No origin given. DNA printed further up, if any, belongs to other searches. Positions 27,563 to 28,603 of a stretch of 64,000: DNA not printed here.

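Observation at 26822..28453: PD-(D/E)xK-like N-domain fused to a TPR array, with one in-frame degenerate TPR unit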

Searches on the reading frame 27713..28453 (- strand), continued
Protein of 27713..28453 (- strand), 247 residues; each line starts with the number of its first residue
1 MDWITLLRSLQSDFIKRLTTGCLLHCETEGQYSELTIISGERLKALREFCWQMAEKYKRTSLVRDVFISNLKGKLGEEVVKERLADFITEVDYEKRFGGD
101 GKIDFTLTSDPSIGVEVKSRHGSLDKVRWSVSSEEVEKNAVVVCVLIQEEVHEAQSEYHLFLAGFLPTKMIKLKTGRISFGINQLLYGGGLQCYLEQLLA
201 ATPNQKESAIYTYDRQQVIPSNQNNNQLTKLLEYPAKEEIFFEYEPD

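Call 47: search_protein_families(library=pfam, proteins=[P0235, P0197, P0144, P0158, P0204, P0199, P0147, P0152, P0132, P0210], max_evalue=0.001)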
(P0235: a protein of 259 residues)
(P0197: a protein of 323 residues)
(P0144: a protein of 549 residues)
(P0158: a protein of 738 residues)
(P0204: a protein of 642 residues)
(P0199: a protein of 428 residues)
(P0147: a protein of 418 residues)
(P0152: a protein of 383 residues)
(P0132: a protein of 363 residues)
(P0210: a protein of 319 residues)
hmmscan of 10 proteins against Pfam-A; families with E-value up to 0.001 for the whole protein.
P0235 (259 aa): 0 families

P0197 (323 aa): 0 families

P0144 (549 aa): 1 family
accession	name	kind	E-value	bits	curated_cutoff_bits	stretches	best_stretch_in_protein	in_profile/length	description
PF23007.1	DnaA_N-like_STI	-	2.7e-14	53.5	27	1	467-544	3-85/86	STICHEL, DnaA_N-like alpha-beta domain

P0158 (738 aa): 1 family
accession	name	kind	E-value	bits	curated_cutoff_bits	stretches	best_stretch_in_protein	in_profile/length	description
PF13538.12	UvrD_C_2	-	8.1e-09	35.7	27.4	1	658-707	3-51/52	UvrD-like helicase C-terminal domain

P0204 (642 aa): 7 families
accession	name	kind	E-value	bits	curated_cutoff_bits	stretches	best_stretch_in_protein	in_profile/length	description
PF13361.12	UvrD_C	-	2.9e-16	60.3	25.6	2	223-334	2-101/350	UvrD-like helicase C-terminal domain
PF00580.27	UvrD-helicase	-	7.8e-09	36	23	1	18-124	3-111/271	UvrD/REP helicase N-terminal domain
PF04851.21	ResIII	-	5.8e-08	33.2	22.5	1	28-181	22-151/164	Type III restriction enzyme, res subunit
PF13087.12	AAA_12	-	2.8e-07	30.7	27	1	254-409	58-193/195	AAA domain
PF13245.12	AAA_19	-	5.5e-07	30.3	25.1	1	19-200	1-132/134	AAA domain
PF01443.25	Viral_helicase1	-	1.1e-06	29.1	21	0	350-407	176-227/228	Viral superfamily 1 RNA helicase core domain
PF13538.12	UvrD_C_2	-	3.8e-06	27.1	27.4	1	358-406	9-51/52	UvrD-like helicase C-terminal domain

P0199 (428 aa): 7 families
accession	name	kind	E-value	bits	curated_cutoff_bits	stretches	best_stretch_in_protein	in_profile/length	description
PF14559.12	TPR_19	-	1.7e-08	35.1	25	1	242-300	2-60/68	Tetratricopeptide repeat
PF13431.12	TPR_17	-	4.4e-08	33.2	24.4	0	337-368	2-33/34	Tetratricopeptide repeat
PF07719.23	TPR_2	-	7.7e-06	26.1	27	0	348-369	1-22/34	Tetratricopeptide repeat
PF13181.12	TPR_8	-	1.3e-05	25.4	25.7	0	348-369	1-22/34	Tetratricopeptide repeat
PF04781.17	DUF627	-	0.00049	20.4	27.6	0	273-350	3-79/108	Protein of unknown function (DUF627)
PF13414.12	TPR_11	-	0.0006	19.9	26.8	1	333-355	13-35/42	TPR repeat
PF00515.34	TPR_1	-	0.00093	19.4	27.8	0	242-264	12-34/34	Tetratricopeptide repeat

P0147 (418 aa): 0 families

P0152 (383 aa): 0 families

P0132 (363 aa): 0 families

P0210 (319 aa): 1 family
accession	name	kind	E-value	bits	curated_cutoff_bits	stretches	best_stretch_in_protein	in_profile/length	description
PF00515.34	TPR_1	-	3.5e-05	23.9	27.8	0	205-234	5-34/34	Tetratricopeptide repeat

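Call 49: search_solved_structures(query=A1, max_evalue=10, show_alignments=4)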
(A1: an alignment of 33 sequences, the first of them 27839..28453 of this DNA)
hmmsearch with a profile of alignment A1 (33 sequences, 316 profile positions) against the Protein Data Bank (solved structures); distinct sequences matched with E-value up to 10: 2.
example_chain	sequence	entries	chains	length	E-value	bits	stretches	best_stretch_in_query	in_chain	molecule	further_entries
2p9x_A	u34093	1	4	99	0.53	12.7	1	80-107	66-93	Hypothetical protein PH0832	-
9yfa_A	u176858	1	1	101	1.9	10.9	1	75-99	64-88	Response regulator protein CarR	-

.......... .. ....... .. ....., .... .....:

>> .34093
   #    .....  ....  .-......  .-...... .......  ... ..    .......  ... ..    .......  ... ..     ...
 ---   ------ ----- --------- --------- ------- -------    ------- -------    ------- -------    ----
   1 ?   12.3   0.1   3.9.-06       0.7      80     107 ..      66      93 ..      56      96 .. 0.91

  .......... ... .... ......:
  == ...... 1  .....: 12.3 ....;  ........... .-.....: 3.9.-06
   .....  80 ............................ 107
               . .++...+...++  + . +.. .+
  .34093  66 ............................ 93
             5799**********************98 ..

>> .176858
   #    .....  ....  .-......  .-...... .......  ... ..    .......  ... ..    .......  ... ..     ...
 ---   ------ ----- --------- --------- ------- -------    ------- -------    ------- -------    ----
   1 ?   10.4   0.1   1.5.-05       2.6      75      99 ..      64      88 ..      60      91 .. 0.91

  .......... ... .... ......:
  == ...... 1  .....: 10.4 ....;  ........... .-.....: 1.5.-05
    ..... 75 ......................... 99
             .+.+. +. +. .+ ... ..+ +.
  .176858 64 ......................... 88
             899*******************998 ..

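Call 50: search_dna_similar(query=window:27854-28453:-, collection=plasmids, mode=protein, max_rows=30)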
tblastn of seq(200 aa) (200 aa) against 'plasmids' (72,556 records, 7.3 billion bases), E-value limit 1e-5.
Records with a match: 3; places in all: 3; records where one place covers at least 80% of the query: 3.
Best place of each record, by identity: <60% 3.
By first word of the organism name: Trichormus 2; Calothrix 1.
By predicted mobility (MOB-suite, as given by PLSDB): conjugative 2; mobilizable 1.
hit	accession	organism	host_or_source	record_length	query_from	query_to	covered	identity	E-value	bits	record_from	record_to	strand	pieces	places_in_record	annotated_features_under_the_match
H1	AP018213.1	Calothrix brevissima NIES-22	-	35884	1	183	92%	42.2%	7e-45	165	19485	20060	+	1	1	heat shock protein DnaJ domain-containing protein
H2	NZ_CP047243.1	Trichormus variabilis 0441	cell culture,thermal spring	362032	1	171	86%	37.4%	4e-31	125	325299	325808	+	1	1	tetratricopeptide repeat protein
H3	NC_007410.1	Trichormus variabilis ATCC 29413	-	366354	1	171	86%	37.4%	4e-31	125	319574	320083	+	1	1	tetratricopeptide repeat protein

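Call 51: search_dna_similar(query=window:27854-28453:-, collection=phages, mode=protein, max_rows=10, max_evalue=0.01)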
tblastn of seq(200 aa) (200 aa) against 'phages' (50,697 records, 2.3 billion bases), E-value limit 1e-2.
No match.

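Call 52: get_annotated_region(hit=H1, flank=5000)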
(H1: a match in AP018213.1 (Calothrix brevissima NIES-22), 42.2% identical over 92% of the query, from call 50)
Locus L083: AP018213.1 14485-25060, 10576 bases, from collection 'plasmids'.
description: Calothrix brevissima NIES-22 plasmid plasmid6 DNA, complete genome
organism: Calothrix brevissima NIES-22 (NCBI taxid 1973478)
taxonomy: Bacteria; Cyanobacteriota; Cyanophyceae; Nostocales; Calotrichaceae; Calothrix; Calothrix brevissima; Calothrix brevissima NIES-22
host: -; source: -; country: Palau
typing (MOB-suite, as given by PLSDB): mobilizable; relaxase MOBP
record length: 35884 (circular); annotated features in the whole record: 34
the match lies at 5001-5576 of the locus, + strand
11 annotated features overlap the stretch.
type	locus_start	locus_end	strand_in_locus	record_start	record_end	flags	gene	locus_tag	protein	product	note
CDS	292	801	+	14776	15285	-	-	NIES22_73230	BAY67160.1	hypothetical protein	-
CDS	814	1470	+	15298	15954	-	-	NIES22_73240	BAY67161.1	hypothetical protein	-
CDS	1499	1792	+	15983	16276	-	-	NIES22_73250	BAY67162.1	hypothetical protein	-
CDS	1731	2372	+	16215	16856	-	-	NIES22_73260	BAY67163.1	hypothetical protein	-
CDS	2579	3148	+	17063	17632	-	-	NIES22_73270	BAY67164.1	hypothetical protein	-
CDS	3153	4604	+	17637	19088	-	-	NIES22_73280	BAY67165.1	hypothetical protein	-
CDS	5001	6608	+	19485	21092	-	-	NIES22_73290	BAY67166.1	heat shock protein DnaJ domain-containing protein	-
CDS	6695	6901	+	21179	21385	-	-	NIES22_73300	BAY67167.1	hypothetical protein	-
CDS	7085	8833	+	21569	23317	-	-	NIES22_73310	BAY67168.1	KAP P-loop domain protein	-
CDS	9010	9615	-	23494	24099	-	-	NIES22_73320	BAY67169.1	hypothetical protein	-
CDS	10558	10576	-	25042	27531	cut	-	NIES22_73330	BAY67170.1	NACHT domain family protein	-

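Call 53: get_annotated_region(hit=H3, flank=5000)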
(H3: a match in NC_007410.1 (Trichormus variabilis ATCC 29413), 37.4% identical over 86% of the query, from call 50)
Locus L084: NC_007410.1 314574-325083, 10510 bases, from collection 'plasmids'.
description: Trichormus variabilis ATCC 29413 plasmid A, complete sequence
organism: Trichormus variabilis ATCC 29413 (NCBI taxid 240292)
taxonomy: Bacteria; Cyanobacteriota; Cyanophyceae; Nostocales; Nostocaceae; Trichormus; Trichormus variabilis; Trichormus variabilis ATCC 29413
host: -; source: -; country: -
typing (MOB-suite, as given by PLSDB): conjugative; replicon rep_cluster_38; relaxase MOBV,MOBV; mating-pair formation MPF_T
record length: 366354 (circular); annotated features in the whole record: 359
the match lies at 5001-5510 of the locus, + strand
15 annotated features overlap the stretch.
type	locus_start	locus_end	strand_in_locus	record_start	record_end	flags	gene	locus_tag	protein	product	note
CDS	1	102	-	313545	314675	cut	-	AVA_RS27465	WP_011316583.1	hypothetical protein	-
CDS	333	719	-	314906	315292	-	-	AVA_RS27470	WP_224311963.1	hypothetical protein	-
CDS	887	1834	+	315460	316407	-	-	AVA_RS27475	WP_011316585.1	5'-nucleotidase, lipoprotein e(P4) family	-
CDS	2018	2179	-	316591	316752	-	-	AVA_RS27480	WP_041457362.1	ribbon-helix-helix protein, CopG family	GO:0006355 - regulation of DNA-templated transcription [Evidence IEA]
CDS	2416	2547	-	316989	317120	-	-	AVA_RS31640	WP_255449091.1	hypothetical protein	-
CDS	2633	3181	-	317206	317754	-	-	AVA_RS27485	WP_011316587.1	hypothetical protein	-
CDS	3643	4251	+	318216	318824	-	-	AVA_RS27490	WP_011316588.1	hypothetical protein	-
CDS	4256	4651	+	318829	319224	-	-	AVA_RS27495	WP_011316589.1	hypothetical protein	-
CDS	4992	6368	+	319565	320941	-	-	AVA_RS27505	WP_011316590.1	tetratricopeptide repeat protein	-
CDS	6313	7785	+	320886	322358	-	-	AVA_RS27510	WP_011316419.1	IS66-like element ISAva2 family transposase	GO:0006313 - DNA transposition [Evidence IEA]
CDS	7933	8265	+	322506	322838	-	-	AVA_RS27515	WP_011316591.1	hypothetical protein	-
CDS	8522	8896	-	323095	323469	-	-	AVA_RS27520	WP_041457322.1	3'-5' exonuclease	-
CDS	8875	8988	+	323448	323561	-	-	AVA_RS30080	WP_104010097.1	WD40 repeat domain-containing protein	-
CDS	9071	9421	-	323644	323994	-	-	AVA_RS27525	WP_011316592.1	hypothetical protein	-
CDS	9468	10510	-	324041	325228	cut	-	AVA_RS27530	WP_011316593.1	cysteine desulfurase family protein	-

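Call 64: search_protein_families(library=phrogs, proteins=[window:27854-28453:-, P0121, P0204, P0158], max_evalue=0.1)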
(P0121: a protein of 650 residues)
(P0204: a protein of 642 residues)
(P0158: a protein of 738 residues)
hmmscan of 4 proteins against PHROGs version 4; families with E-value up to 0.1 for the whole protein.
seq(200 aa): 1 family
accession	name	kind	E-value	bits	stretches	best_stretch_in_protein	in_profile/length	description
phrog_5928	-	unknown function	0.044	14.7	1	79-126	31-75/124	-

P0121 (650 aa): 2 families
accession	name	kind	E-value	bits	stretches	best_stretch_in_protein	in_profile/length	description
phrog_2484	-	DNA, RNA and nucleotide metabolism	3.9e-46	158.8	1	254-643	43-431/564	RecJ-like ssDNA exonuclease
phrog_5928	-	unknown function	0.0013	19.6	0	79-121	31-71/124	-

P0204 (642 aa): 7 families
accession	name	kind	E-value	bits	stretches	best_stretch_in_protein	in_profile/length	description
phrog_1967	-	DNA, RNA and nucleotide metabolism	1.5e-16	61.2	2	7-129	144-256/776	DNA helicase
phrog_325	-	DNA, RNA and nucleotide metabolism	6.1e-05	22.5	0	389-414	849-874/986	Dda-like helicase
phrog_16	-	DNA, RNA and nucleotide metabolism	0.00053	19.3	1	9-178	267-399/986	DNA helicase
phrog_16361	-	unknown function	0.0013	19.1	1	9-77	163-230/313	-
phrog_32104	-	unknown function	0.0015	19.7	1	534-565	10-41/59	-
phrog_4412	-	DNA, RNA and nucleotide metabolism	0.0029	17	0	386-409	691-714/743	exonuclease V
phrog_19912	-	unknown function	0.1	13.7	0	454-510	42-98/127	-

P0158 (738 aa): 3 families
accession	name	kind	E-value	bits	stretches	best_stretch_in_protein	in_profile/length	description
phrog_1967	-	DNA, RNA and nucleotide metabolism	1.5e-06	28.1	1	240-308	146-210/776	DNA helicase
phrog_13375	-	unknown function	0.0018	18.3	1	485-534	67-112/372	-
phrog_16361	-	unknown function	0.084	13.2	0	247-321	168-239/313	-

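Call 71: find_encoding_contigs(protein=P0112, flank=10000, max_places=2)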
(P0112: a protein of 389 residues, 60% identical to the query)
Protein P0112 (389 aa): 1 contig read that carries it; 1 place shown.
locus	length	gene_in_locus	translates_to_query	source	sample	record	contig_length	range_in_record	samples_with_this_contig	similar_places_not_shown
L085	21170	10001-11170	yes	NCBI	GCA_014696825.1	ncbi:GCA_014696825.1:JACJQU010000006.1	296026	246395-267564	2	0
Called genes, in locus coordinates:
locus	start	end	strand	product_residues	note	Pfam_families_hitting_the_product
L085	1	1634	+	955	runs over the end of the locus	PF13174:TPR_6 (faint), PF13374:TPR_10 (faint), PF14938:SNAP (faint), PF17874:TPR_MalT (faint), PF07719:TPR_2 (faint), PF00515:TPR_1 (weak), PF13424:TPR_12, PF12770:CHAT, +7 more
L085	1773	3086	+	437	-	-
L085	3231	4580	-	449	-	PF00275:EPSP_synthase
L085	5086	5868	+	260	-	PF22435:MRM3-like_sub_bind, PF08032:SpoU_sub_bind, PF00588:SpoU_methylase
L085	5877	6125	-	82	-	-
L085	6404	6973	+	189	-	PF00565:SNase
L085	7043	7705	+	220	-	PF01522:Polysacc_deac_1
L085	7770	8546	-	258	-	PF00005:ABC_tran, PF02463:SMC_N (faint), PF13304:AAA_21 (faint)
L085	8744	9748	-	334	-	PF01032:FecCD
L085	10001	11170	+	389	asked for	PF13432:TPR_16 (weak), PF13371:TPR_9 (weak), PF13414:TPR_11 (weak), PF13414:TPR_11, PF00515:TPR_1, PF13414:TPR_11, PF00515:TPR_1, PF13414:TPR_11, +15 more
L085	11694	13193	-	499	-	PF00890:FAD_binding_2 (weak), PF01266:DAO, PF01494:FAD_binding_3 (weak), PF01593:Amino_oxidase, PF03486:HI0933_like (faint), PF12831:FAD_oxidored (weak), PF13450:NAD_binding_8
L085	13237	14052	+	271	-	PF00005:ABC_tran, PF13304:AAA_21 (faint)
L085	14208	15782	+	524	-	PF02470:MlaD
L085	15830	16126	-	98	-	PF11691:DUF3288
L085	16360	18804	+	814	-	PF02861:Clp_N, PF02861:Clp_N, PF00004:AAA, PF17871:AAA_lid_9, PF00004:AAA, PF07724:AAA_2, PF07728:AAA_5, PF10431:ClpB_D2-small, +11 more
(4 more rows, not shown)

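Call 72: find_encoding_contigs(protein=P0029, flank=7000, max_places=2)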
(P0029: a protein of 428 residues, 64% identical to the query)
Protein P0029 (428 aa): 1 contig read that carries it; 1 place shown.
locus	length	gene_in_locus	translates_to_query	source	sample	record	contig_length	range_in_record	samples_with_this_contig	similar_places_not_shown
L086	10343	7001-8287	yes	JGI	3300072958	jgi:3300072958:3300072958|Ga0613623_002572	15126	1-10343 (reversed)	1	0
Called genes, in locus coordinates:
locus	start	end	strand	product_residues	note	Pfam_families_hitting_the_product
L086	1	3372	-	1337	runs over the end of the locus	PF14516:AAA_35, PF23381:Beta-prop_IFT122_1st, PF25174:Beta-prop_THOC3, PF23409:Beta-prop_EML, PF24805:EIF3I, PF24807:WD40_CDC20-Fz, PF24814:WD40_Prp19, PF25173:Beta-prop_WDR3_1st, +74 more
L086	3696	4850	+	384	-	-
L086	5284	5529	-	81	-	PF04014:MazE_antitoxin, PF15937:PrlF_antitoxin (weak)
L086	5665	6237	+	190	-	PF06414:Zeta_toxin, PF13671:AAA_33 (weak)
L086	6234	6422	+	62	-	-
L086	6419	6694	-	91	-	-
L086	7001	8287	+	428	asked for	PF23007:DnaA_N-like_STI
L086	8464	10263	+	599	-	PF14516:AAA_35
